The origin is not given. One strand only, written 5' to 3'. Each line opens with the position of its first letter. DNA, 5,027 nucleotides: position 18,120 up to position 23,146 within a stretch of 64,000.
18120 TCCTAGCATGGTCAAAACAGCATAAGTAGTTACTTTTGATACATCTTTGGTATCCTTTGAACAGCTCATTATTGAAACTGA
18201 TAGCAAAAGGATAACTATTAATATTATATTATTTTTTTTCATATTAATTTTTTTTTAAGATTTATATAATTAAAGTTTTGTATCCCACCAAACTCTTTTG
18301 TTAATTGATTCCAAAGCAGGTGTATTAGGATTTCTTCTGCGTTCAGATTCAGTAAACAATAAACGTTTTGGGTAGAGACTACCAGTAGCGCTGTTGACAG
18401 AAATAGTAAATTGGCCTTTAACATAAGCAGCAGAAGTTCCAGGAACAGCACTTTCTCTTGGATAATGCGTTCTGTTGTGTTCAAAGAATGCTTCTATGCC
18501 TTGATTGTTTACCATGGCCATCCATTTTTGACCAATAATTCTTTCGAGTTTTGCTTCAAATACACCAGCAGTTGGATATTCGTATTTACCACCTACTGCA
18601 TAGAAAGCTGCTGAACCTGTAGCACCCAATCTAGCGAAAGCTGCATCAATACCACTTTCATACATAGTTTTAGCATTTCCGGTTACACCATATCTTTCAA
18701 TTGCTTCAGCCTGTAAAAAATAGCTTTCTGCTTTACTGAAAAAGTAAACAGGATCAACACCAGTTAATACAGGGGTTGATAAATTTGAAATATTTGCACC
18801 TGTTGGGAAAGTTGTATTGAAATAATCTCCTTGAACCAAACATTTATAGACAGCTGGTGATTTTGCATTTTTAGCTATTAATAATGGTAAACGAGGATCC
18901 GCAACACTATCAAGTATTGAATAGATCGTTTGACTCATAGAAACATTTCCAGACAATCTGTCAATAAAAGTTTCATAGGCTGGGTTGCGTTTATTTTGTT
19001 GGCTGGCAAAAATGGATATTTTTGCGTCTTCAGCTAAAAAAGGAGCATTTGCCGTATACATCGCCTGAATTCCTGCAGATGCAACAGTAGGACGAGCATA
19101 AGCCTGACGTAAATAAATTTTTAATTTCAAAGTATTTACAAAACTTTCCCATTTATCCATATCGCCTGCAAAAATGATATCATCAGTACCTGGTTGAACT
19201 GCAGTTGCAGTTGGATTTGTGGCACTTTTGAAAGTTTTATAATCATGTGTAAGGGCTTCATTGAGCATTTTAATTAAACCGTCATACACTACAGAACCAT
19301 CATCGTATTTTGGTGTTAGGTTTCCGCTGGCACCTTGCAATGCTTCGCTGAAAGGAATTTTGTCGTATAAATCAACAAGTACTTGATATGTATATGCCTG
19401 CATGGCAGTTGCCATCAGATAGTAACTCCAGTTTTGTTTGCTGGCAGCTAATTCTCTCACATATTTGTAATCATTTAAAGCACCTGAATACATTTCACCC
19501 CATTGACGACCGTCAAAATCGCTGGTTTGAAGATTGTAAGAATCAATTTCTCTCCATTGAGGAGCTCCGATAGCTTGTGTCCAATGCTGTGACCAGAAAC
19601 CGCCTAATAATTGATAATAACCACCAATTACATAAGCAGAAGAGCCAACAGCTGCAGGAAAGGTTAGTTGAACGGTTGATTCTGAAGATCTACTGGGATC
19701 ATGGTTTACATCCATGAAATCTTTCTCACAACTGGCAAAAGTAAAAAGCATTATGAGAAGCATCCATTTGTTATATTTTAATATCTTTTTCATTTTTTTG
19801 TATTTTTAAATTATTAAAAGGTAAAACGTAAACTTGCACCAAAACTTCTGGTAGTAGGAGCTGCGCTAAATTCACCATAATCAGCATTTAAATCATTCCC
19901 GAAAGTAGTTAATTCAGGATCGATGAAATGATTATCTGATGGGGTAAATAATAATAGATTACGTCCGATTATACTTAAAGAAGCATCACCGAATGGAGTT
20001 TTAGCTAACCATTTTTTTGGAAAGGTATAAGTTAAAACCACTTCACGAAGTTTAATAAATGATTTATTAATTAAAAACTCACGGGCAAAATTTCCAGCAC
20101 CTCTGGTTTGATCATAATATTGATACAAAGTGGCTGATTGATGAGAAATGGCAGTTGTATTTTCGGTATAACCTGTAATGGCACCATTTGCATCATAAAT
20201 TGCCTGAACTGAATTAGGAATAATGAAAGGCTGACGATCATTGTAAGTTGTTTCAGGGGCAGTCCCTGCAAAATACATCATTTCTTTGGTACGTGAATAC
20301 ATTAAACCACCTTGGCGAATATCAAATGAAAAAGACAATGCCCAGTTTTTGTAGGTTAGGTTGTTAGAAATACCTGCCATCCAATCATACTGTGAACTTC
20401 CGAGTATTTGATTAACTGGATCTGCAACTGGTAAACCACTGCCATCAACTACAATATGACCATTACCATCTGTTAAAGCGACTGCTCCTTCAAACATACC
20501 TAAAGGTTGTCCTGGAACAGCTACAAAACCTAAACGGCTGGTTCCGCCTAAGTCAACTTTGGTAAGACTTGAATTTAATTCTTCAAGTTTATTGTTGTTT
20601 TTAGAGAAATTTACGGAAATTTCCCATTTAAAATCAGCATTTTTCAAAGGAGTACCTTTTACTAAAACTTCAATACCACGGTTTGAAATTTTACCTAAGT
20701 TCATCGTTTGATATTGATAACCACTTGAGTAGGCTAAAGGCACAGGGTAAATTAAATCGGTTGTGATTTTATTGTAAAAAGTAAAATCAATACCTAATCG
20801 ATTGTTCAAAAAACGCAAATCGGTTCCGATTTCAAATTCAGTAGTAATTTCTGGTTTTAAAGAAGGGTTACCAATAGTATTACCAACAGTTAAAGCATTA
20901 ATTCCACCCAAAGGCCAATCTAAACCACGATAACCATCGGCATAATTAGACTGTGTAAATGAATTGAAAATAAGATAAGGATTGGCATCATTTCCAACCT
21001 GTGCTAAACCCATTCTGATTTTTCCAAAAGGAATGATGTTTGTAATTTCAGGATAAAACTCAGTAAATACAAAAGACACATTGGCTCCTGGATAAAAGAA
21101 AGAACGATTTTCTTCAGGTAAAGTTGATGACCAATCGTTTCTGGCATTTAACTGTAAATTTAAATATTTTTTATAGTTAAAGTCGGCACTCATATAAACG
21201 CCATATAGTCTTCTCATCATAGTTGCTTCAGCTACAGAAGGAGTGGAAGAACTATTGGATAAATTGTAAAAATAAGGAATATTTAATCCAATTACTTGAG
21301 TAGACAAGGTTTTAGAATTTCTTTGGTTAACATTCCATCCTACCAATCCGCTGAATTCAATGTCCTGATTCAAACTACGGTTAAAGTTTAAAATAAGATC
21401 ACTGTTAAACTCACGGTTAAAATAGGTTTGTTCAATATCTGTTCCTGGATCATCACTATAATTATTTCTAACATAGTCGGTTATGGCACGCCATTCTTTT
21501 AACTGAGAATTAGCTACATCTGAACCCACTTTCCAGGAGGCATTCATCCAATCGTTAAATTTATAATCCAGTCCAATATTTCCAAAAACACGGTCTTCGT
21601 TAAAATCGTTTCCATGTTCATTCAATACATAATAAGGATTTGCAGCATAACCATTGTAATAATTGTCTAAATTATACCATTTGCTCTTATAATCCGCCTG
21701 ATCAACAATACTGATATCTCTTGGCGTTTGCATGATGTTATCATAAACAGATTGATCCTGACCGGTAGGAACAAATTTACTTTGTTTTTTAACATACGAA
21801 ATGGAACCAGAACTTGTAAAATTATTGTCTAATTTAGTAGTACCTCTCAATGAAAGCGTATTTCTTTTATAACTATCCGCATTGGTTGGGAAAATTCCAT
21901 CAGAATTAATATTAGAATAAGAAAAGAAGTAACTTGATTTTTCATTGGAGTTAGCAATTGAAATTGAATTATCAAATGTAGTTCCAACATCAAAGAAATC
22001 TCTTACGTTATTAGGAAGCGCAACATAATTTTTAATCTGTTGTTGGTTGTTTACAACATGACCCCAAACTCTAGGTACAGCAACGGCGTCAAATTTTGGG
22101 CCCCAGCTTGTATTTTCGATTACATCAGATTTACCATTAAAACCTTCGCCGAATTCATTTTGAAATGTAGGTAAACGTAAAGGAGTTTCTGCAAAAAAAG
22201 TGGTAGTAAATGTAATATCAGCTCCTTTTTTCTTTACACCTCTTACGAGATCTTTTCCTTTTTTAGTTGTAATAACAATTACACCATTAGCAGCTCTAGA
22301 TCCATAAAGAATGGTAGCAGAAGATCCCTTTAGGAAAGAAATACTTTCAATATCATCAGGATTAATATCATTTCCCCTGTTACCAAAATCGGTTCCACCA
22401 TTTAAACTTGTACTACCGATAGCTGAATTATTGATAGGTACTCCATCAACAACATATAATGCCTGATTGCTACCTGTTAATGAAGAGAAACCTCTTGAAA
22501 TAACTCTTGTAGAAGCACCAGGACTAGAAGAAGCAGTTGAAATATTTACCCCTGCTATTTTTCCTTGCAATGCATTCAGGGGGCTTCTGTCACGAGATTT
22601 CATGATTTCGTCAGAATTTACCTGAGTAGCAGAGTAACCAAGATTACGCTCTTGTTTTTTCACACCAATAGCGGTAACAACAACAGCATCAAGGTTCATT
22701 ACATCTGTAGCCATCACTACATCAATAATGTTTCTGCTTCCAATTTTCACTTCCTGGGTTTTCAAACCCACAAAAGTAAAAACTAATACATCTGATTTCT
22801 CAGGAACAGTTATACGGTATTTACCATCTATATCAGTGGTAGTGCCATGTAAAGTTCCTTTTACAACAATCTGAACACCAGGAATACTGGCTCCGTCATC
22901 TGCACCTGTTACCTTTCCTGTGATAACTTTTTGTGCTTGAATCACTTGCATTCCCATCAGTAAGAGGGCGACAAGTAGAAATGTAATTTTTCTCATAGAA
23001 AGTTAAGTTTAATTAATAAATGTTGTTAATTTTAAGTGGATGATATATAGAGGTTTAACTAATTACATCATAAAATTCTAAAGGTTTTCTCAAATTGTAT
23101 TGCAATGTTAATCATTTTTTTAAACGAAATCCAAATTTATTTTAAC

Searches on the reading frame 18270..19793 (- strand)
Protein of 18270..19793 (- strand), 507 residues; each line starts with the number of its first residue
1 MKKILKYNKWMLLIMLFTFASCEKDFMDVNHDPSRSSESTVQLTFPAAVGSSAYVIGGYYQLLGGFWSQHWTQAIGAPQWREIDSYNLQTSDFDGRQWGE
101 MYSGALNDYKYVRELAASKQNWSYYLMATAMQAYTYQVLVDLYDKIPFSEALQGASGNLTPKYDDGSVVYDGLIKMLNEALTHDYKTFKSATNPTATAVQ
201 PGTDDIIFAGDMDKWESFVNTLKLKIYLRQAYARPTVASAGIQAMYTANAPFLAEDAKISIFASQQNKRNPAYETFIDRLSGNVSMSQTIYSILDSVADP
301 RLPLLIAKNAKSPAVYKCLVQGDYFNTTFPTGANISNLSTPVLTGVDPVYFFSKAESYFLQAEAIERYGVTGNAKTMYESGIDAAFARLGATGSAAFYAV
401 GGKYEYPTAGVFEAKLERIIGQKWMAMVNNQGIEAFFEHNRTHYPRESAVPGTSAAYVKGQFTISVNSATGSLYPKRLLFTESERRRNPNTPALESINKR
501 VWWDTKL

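Call 71: search_protein_families(library=pfam, proteins=[window:18270-19793:-], max_evalue=0.00001)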
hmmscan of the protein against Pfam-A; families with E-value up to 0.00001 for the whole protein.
window:18270-19793:- (507 aa): 2 families
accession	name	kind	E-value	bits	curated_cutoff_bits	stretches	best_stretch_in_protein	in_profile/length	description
PF12771.13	SusD-like_2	-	1.8e-56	192.2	27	1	68-446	36-394/415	Starch-binding associating with outer membrane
PF12741.13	SusD-like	-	1.4e-42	146.8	27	1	60-490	46-473/495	Susd and RagB outer membrane lipoprotein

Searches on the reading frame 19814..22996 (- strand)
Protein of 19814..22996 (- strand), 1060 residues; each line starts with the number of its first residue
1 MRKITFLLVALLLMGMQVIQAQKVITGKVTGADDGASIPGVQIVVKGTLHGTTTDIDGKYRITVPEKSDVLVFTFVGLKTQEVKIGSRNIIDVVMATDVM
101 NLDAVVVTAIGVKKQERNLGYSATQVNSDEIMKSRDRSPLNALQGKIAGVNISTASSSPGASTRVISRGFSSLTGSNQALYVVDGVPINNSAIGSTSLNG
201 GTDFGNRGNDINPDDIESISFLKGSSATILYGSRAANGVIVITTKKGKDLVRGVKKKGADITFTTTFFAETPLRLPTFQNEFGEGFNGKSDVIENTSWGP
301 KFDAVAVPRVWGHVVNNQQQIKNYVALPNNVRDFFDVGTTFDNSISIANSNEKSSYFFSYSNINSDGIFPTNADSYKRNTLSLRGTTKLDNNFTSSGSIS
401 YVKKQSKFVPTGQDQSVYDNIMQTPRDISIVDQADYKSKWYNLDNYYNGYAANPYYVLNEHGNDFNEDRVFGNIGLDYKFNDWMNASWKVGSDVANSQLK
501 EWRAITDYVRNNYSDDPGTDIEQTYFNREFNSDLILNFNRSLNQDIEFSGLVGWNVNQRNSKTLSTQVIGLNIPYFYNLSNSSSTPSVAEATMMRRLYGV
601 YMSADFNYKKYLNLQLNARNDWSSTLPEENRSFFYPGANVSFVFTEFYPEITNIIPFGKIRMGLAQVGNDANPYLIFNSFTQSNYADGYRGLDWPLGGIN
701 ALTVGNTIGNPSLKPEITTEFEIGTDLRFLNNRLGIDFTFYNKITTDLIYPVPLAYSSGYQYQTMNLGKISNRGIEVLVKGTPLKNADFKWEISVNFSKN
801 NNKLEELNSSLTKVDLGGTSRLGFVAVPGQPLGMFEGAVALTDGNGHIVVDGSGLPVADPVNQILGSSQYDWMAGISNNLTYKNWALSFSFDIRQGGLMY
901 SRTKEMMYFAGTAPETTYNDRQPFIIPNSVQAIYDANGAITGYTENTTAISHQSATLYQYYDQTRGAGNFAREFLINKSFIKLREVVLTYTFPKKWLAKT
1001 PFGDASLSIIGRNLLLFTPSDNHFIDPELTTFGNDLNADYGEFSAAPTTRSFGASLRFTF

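Call 71: search_protein_families(library=pfam, proteins=[window:19814-22996:-], max_evalue=0.00001)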
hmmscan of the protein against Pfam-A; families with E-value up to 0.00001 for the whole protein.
window:19814-22996:- (1060 aa): 4 families
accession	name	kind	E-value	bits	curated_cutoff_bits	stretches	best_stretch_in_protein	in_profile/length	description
PF07715.20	Plug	-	4.6e-20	72.6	23.9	1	117-239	3-107/107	TonB-dependent Receptor Plug Domain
PF00593.30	TonB_dep_Rec_b-barrel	-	2.8e-17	64.2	27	1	444-825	38-372/436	TonB dependent receptor-like, beta-barrel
PF13715.12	CarbopepD_reg_2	-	4.3e-17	62.4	32.2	1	25-107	1-88/88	CarboxypepD_reg-like domain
PF13620.12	CarboxypepD_reg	-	1.5e-10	41.7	32.3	1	25-84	2-65/82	Carboxypeptidase regulatory-like domain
